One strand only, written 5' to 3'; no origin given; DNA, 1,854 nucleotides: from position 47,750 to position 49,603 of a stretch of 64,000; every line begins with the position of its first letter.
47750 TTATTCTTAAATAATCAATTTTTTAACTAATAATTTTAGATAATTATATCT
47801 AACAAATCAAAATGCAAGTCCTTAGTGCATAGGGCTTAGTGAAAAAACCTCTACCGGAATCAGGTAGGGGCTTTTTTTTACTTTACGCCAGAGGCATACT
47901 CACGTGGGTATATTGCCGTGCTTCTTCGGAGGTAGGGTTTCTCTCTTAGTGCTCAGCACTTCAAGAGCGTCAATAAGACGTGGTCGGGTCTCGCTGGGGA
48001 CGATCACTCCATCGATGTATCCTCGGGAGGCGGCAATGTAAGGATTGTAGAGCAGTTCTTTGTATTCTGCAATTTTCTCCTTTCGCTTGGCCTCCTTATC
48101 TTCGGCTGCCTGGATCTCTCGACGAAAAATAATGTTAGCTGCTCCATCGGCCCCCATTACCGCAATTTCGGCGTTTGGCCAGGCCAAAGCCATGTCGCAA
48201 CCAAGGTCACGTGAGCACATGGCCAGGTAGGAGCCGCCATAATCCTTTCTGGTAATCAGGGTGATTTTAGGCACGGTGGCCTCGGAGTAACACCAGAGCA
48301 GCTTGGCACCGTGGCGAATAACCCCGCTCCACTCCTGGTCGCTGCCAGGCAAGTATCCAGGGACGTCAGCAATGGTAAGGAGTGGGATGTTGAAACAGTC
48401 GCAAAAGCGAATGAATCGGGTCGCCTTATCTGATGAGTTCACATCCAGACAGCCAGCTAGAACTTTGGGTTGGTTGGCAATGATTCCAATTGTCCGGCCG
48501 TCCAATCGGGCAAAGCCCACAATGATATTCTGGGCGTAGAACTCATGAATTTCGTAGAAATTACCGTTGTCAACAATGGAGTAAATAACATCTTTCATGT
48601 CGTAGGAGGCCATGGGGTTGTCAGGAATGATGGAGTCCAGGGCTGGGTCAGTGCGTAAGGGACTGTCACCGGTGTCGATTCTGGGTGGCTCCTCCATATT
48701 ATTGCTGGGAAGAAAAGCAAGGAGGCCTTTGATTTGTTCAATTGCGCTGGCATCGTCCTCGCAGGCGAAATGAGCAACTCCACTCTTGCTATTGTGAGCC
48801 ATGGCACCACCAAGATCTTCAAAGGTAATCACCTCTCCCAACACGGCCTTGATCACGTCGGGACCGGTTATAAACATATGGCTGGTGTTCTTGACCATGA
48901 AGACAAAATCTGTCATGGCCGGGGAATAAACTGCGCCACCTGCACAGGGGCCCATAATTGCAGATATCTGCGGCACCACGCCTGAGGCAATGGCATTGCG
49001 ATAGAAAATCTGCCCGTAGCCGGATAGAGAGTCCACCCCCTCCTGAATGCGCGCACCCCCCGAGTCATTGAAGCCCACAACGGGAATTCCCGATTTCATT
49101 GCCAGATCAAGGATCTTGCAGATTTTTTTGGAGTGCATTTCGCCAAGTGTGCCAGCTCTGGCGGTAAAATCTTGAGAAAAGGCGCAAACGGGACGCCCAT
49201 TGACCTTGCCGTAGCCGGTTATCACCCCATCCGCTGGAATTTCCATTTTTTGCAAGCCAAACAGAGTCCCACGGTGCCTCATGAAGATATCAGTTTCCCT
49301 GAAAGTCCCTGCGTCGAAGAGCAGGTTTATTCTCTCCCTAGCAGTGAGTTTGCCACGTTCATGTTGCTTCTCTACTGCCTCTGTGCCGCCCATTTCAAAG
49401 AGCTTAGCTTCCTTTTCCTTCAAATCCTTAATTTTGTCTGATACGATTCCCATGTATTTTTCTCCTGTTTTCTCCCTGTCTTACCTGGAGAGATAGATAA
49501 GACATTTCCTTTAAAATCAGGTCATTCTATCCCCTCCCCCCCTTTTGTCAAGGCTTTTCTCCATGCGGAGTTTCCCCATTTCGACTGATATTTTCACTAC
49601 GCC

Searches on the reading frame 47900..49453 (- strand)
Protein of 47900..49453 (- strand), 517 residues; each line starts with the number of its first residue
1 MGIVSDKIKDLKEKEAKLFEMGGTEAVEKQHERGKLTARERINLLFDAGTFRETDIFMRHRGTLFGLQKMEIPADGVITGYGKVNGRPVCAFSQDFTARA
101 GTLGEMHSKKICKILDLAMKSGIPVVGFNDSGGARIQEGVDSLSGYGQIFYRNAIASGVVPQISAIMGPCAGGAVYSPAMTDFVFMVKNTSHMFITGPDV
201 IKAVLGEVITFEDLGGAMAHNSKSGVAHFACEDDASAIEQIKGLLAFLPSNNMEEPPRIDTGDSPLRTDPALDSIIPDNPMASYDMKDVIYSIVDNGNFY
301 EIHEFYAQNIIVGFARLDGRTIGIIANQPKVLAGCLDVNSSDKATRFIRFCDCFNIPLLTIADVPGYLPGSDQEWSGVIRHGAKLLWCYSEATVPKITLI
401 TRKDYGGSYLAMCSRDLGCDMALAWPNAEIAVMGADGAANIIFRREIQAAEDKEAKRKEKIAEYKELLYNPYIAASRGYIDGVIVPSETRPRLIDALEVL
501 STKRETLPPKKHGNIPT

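Call 30: search_protein_families(library=ncbifam, proteins=[window:47900-49453:-], max_evalue=0.00001)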
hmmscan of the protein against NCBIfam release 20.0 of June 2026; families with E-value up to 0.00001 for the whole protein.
window:47900-49453:- (517 aa): 9 families
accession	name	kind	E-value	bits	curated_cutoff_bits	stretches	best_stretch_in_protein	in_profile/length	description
TIGR01117.1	mmdA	subfamily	1.6e-263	875.1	998.8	1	6-516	1-511/512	methylmalonyl-CoA decarboxylase subunit alpha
TIGR00515.1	accD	equivalog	1.3e-18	67.4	317.45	1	35-207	56-241/285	acetyl-CoA carboxylase, carboxyltransferase subunit beta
NF005530.0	PRK07189.1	equivalog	1.8e-18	66.7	228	1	35-206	15-194/303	biotin-independent malonate decarboxylase subunit beta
TIGR03133.1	malonate_beta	equivalog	3.4e-18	65.9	278.15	1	36-206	6-184/274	biotin-independent malonate decarboxylase subunit beta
NF041504.1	AccA_sub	subfamily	2.2e-13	50.2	300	1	308-451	39-186/257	carboxyltransferase subunit alpha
NF008971.0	PRK12319.1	equivalog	4.7e-10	39.5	406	0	309-502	44-239/256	acetyl-CoA carboxylase carboxyl transferase subunit alpha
NF004344.0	PRK05724.1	equivalog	5.1e-10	39.1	357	1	310-451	98-243/319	acetyl-CoA carboxylase carboxyltransferase subunit alpha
TIGR00513.1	accA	equivalog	3e-09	36.7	319.3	1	309-449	97-241/321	acetyl-CoA carboxylase carboxyl transferase subunit alpha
TIGR03134.1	malonate_gamma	equivalog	7.9e-09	35.4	237.15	1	286-444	2-171/258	biotin-independent malonate decarboxylase subunit gamma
